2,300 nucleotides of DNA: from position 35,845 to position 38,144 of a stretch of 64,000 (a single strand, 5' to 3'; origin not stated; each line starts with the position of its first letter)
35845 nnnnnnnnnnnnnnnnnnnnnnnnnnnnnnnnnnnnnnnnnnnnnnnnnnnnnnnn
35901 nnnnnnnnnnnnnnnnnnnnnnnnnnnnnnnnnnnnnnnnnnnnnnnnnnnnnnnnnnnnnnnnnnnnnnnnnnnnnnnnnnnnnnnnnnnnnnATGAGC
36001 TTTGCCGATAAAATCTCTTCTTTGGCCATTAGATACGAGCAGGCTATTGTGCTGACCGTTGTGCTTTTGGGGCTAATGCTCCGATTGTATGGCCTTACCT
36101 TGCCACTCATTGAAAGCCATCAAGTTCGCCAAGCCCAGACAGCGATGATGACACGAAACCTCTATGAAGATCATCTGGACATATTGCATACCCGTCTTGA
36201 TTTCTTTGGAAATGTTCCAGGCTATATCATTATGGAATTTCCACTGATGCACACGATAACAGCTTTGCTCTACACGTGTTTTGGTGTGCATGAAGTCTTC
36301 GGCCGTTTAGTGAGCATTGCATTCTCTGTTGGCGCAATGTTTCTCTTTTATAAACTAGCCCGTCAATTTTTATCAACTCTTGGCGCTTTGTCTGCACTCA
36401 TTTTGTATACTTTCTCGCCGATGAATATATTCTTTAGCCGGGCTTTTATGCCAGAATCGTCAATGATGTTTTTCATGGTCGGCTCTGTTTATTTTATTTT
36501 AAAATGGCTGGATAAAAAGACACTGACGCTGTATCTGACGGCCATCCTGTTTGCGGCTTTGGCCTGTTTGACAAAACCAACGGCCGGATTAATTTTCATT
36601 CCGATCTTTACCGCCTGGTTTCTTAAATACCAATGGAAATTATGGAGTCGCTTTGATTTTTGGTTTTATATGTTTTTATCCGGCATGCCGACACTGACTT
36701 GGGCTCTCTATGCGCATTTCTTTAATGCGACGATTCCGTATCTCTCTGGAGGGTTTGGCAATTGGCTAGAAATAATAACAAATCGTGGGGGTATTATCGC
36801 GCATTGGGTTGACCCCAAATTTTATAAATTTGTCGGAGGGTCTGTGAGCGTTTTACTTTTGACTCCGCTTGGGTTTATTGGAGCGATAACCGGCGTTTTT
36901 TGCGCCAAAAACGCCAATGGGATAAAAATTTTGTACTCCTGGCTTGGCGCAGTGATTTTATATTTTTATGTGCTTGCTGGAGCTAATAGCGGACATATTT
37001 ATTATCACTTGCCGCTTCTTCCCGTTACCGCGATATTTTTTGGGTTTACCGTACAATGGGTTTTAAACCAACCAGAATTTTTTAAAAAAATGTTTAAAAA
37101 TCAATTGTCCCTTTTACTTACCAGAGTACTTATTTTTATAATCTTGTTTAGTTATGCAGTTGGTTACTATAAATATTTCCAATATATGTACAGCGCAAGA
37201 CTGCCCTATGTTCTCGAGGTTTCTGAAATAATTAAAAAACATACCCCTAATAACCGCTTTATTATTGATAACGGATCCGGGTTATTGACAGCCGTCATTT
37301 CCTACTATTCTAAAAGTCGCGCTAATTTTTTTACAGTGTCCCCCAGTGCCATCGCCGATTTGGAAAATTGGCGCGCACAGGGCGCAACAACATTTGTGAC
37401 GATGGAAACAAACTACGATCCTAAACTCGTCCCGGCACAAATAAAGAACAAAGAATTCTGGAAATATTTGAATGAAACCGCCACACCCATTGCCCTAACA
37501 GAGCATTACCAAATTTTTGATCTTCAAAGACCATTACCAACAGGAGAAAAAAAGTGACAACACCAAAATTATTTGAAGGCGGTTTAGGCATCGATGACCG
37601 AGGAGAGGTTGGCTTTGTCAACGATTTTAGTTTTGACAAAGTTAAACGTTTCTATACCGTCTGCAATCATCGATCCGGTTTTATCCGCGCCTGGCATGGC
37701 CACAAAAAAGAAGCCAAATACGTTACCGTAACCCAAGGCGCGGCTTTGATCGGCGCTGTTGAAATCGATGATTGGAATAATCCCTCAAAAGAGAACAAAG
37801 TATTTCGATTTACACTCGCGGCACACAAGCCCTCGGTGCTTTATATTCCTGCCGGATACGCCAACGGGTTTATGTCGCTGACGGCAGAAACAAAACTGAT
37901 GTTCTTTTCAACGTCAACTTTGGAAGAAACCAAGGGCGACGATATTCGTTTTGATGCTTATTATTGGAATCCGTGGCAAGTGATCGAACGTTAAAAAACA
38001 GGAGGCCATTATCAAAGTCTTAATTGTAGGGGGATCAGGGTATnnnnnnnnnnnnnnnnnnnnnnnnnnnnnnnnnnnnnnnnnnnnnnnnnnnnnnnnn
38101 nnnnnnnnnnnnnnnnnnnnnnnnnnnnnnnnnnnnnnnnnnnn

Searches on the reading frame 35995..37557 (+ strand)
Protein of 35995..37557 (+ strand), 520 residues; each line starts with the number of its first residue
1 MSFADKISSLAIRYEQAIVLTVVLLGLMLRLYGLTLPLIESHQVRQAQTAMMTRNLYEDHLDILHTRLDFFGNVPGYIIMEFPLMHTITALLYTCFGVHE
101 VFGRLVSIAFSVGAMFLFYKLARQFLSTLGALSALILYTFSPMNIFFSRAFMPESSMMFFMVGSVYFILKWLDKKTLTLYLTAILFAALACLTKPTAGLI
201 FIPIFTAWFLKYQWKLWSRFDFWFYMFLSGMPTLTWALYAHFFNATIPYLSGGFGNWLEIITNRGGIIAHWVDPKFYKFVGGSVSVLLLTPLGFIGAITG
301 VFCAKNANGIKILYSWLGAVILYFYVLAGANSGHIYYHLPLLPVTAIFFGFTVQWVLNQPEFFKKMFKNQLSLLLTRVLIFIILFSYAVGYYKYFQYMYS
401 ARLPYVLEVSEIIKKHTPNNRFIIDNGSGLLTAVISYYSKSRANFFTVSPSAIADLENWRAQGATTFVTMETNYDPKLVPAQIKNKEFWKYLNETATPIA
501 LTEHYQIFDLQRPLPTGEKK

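Call 8: search_protein_families(library=pfam, proteins=[window:35995-37557:+], max_evalue=0.0001)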
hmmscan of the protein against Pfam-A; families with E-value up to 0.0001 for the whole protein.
window:35995-37557:+ (520 aa): 3 families
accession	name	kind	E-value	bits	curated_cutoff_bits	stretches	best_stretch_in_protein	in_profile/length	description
PF13231.12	PMT_2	-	1.4e-12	48.5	26.1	1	83-228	4-149/160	Dolichyl-phosphate-mannose-protein mannosyltransferase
PF02366.24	PMT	-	1.4e-06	28.5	22.7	1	93-243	75-237/245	Dolichyl-phosphate-mannose-protein mannosyltransferase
PF03901.23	Glyco_transf_22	-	3.7e-06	26.9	23.8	1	101-234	81-218/414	Alg9-like mannosyltransferase family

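Call 53: search_protein_families(library=ncbifam, proteins=[window:35995-37557:+], max_evalue=0.0001)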
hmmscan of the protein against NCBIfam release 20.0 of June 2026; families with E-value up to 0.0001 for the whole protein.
window:35995-37557:+ (520 aa): 1 family
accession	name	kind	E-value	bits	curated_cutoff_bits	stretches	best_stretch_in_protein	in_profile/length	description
TIGR03663.1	TIGR03663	subfamily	1.7e-11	43.8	126.25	1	83-216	53-185/435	flippase activity-associated protein Agl23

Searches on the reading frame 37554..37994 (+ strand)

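Call 8: search_protein_families(library=pfam, proteins=[window:37554-37994:+], max_evalue=0.0001)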
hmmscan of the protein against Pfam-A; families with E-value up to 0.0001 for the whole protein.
window:37554-37994:+ (146 aa): 1 family
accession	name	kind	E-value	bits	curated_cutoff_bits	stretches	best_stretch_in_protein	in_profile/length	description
PF00908.23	dTDP_sugar_isom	-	7.9e-12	45.6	27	1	37-134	47-144/168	dTDP-4-dehydrorhamnose 3,5-epimerase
